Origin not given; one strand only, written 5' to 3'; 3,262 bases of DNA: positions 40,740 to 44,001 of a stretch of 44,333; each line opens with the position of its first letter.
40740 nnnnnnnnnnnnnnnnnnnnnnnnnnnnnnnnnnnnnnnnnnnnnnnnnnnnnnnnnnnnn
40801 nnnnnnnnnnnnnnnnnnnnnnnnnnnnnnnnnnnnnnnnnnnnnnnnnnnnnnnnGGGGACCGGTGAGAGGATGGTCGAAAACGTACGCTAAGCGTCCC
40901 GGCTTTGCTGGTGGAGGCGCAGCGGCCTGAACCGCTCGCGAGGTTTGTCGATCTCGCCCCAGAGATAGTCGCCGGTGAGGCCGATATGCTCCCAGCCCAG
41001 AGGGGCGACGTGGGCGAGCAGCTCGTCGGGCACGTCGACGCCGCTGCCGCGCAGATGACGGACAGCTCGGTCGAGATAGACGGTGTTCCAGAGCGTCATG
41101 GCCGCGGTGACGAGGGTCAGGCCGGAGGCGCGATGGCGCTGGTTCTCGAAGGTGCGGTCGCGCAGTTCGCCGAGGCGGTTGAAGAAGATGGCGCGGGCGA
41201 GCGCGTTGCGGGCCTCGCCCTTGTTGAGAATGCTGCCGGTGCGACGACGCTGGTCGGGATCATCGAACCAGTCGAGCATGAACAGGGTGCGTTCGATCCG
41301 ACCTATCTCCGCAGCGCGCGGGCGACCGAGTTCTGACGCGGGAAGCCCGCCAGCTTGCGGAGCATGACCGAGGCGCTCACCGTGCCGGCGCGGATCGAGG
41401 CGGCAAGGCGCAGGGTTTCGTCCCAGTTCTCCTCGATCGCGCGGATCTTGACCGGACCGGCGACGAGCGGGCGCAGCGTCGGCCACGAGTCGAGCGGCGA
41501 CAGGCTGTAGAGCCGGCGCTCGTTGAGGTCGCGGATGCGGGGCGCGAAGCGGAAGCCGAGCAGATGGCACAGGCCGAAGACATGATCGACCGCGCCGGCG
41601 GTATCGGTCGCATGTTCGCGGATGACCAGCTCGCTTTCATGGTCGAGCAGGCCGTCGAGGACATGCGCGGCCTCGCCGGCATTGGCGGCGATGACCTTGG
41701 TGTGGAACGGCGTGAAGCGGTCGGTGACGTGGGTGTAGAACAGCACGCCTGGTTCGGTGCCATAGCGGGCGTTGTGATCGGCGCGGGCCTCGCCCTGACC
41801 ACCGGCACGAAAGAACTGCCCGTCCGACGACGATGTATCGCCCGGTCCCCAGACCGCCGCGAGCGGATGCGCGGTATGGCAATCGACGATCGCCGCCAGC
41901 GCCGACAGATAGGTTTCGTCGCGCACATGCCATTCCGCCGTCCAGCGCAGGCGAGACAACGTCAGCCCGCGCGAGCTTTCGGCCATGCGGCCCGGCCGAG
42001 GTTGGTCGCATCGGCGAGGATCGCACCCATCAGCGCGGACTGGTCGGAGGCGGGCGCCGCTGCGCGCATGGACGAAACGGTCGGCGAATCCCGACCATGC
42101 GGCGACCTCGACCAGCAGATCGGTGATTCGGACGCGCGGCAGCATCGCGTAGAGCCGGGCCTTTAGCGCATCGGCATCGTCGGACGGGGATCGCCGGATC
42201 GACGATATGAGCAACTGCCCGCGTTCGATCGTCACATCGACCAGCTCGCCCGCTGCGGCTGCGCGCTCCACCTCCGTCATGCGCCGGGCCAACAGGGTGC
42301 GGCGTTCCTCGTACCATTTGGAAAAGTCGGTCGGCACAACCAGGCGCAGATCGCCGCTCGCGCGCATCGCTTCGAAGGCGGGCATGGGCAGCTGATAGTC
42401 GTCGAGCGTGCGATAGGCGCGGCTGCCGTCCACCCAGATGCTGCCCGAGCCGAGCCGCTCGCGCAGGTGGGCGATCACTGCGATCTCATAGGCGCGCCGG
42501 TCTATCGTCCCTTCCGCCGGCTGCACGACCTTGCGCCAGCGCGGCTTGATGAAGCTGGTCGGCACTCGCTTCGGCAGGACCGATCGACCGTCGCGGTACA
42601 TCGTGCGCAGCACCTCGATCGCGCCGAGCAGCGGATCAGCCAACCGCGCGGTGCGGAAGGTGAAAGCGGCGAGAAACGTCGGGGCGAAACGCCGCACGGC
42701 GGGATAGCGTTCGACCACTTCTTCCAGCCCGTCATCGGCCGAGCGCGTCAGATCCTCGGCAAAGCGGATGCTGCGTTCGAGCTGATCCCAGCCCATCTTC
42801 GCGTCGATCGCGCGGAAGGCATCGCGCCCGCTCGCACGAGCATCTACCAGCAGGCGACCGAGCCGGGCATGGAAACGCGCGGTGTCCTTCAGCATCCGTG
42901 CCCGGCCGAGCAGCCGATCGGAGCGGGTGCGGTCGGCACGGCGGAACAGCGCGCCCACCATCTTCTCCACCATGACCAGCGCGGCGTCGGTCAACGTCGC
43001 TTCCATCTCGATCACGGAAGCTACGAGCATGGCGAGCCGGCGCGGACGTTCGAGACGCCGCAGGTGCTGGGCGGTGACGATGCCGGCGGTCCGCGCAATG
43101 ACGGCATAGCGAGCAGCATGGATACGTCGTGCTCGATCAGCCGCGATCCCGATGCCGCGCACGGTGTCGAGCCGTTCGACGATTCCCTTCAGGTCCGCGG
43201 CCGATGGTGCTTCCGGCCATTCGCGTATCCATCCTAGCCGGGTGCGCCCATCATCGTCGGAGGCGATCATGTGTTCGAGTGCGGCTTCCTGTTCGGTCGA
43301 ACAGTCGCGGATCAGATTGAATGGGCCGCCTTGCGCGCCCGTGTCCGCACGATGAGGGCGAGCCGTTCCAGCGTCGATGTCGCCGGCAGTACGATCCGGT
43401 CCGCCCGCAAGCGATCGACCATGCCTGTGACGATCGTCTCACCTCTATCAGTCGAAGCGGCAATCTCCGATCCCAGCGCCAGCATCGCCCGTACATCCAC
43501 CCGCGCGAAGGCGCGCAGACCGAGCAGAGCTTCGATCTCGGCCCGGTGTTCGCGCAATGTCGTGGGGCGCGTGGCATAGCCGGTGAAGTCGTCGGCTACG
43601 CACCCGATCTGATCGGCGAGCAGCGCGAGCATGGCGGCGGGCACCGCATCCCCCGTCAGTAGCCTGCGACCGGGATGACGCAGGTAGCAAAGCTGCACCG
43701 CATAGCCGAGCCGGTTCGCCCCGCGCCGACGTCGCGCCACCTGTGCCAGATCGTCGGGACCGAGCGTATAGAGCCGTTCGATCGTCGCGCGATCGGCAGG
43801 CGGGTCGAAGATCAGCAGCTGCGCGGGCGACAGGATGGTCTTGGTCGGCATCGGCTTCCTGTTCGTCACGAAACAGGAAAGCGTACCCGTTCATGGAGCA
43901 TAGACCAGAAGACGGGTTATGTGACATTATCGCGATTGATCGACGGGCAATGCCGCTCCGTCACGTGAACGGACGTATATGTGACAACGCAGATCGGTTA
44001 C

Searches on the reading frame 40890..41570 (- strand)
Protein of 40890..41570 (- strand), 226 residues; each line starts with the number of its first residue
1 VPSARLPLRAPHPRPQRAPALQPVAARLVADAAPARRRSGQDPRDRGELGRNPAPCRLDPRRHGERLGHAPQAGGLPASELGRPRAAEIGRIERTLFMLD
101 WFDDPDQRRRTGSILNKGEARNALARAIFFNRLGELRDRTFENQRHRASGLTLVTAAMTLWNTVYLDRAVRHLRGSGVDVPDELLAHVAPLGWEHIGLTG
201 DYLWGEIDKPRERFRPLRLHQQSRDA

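Call 49: search_protein_families(library=pfam, proteins=[window:40890-41570:-], max_evalue=0.01)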
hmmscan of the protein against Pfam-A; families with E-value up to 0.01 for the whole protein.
window:40890-41570:- (226 aa): 1 family
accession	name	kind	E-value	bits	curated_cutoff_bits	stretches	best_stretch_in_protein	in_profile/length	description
PF01526.23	DDE_Tnp_Tn3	-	2.2e-42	145.7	24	1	87-202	274-389/389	Tn3 transposase DDE domain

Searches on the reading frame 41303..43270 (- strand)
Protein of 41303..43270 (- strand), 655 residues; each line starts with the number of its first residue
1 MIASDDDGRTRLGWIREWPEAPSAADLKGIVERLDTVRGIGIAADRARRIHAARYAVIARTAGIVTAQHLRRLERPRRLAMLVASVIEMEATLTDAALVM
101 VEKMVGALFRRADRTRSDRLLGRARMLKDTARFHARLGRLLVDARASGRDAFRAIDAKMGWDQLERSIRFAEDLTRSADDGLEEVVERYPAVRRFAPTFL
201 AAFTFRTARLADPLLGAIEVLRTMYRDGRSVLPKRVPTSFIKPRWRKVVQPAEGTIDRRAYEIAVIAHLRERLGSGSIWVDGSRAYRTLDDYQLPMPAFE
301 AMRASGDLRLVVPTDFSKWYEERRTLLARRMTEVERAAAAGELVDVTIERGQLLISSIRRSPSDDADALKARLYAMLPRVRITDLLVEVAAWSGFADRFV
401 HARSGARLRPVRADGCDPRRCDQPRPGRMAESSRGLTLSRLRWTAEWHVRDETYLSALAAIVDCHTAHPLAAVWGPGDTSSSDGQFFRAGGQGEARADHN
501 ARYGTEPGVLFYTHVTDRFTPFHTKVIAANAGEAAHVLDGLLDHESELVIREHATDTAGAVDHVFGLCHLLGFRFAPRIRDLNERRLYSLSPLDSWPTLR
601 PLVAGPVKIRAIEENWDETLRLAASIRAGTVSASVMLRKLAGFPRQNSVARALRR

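Call 49: search_protein_families(library=pfam, proteins=[window:41303-43270:-], max_evalue=0.01)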
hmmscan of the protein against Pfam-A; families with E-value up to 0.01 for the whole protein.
window:41303-43270:- (655 aa): 1 family
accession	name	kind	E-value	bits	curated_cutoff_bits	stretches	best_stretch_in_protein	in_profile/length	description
PF01526.23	DDE_Tnp_Tn3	-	1.4e-81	274.7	24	1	384-654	1-274/389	Tn3 transposase DDE domain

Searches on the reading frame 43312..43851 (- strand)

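Call 49: search_protein_families(library=pfam, proteins=[window:43312-43851:-], max_evalue=0.01)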
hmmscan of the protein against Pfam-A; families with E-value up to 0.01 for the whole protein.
window:43312-43851:- (179 aa): 1 family
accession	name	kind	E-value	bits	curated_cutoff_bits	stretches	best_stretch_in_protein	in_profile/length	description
PF13700.11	DUF4158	-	3.2e-41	141.4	27.4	1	14-165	10-162/165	Domain of unknown function (DUF4158)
